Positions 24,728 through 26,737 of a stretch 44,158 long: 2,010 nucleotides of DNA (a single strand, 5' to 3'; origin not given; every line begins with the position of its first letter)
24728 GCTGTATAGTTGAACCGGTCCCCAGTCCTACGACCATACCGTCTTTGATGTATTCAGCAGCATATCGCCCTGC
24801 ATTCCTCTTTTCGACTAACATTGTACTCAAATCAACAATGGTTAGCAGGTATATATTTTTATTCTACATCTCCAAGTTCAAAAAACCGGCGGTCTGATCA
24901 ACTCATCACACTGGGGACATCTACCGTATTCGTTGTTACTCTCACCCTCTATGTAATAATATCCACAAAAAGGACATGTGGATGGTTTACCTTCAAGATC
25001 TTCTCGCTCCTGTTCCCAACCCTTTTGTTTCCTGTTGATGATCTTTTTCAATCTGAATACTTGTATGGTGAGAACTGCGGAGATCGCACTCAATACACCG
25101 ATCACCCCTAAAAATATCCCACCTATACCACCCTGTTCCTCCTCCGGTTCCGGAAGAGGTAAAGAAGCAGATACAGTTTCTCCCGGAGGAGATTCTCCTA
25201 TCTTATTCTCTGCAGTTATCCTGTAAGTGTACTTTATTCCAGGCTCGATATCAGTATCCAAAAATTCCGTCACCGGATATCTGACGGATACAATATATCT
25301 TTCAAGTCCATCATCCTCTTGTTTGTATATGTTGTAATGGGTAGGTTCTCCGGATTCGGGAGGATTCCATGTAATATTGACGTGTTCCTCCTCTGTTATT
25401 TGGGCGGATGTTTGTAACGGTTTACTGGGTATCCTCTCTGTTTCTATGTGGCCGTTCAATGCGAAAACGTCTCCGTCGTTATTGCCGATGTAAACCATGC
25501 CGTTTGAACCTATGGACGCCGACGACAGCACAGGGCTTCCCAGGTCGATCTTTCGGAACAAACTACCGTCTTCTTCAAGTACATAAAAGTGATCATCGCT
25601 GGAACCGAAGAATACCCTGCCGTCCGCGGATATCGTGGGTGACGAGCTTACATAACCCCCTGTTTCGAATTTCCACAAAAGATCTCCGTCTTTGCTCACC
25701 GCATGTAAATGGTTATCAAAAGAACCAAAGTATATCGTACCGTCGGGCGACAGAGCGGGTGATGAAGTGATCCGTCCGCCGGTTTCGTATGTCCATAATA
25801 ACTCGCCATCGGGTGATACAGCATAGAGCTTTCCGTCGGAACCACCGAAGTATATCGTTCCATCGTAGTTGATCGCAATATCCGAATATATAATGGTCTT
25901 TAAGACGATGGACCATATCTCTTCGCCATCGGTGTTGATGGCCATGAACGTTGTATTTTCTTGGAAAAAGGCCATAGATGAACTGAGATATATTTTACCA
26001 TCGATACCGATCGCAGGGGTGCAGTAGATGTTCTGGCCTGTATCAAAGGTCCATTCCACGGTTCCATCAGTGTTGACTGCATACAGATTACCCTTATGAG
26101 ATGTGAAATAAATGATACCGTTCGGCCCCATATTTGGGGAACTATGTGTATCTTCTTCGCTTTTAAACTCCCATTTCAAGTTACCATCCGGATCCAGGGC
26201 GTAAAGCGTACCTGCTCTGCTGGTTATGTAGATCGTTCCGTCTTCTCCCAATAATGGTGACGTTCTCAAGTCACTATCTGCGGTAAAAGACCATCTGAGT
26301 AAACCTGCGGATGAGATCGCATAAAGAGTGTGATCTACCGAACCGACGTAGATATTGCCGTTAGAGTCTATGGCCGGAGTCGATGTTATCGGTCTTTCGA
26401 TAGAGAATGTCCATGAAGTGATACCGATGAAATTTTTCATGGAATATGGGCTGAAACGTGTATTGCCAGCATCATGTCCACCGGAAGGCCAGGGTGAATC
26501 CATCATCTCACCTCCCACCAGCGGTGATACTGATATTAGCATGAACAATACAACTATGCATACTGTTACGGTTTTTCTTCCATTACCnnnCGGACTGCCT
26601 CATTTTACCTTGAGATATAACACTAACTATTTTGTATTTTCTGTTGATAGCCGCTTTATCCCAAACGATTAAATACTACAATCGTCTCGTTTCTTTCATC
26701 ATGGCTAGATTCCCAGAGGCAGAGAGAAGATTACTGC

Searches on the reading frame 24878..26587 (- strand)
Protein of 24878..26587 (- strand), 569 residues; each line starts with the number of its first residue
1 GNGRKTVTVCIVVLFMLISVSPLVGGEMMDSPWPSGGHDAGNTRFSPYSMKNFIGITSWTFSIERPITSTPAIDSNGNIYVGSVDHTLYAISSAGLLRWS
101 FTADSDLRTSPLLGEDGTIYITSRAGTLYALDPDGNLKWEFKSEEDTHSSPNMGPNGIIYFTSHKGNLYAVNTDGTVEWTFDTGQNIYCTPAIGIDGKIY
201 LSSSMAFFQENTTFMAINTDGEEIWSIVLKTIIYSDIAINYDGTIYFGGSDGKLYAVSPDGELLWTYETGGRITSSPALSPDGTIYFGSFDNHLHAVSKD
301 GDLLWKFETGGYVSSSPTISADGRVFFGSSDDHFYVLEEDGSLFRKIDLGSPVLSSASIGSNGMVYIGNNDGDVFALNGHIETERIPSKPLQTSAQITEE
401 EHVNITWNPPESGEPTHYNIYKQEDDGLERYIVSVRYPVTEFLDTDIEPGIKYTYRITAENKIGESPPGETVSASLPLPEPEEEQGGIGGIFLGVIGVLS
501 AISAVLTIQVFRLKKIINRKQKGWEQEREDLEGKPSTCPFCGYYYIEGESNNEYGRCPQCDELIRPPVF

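Call 53: search_protein_families(library=pfam, proteins=[window:24878-26587:-], max_evalue=0.00001)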
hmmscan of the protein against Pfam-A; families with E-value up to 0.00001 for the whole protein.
window:24878-26587:- (569 aa): 5 families
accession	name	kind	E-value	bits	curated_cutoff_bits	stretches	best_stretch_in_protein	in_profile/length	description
PF13570.13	Beta-prop_ACSF4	-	1.7e-55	189.2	133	2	215-378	32-201/329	Beta-alanine-activating enzyme, beta-propeller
PF13360.13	PQQ_2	-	1.7e-32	113.4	27.6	3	125-291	2-178/233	Outer membrane protein assembly factor BamB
PF25292.1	Beta-prop_CGLA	-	5.6e-18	65.9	26.8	1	213-317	10-122/316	Lambda-carrageenase beta-propeller domain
PF00041.27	fn3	-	6.2e-10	39.6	25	1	389-473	2-82/84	Fibronectin type III domain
PF20067.5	SSL_N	-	1.8e-07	31.3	18.9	0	236-255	25-44/46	Strictosidine synthase-like, N-terminal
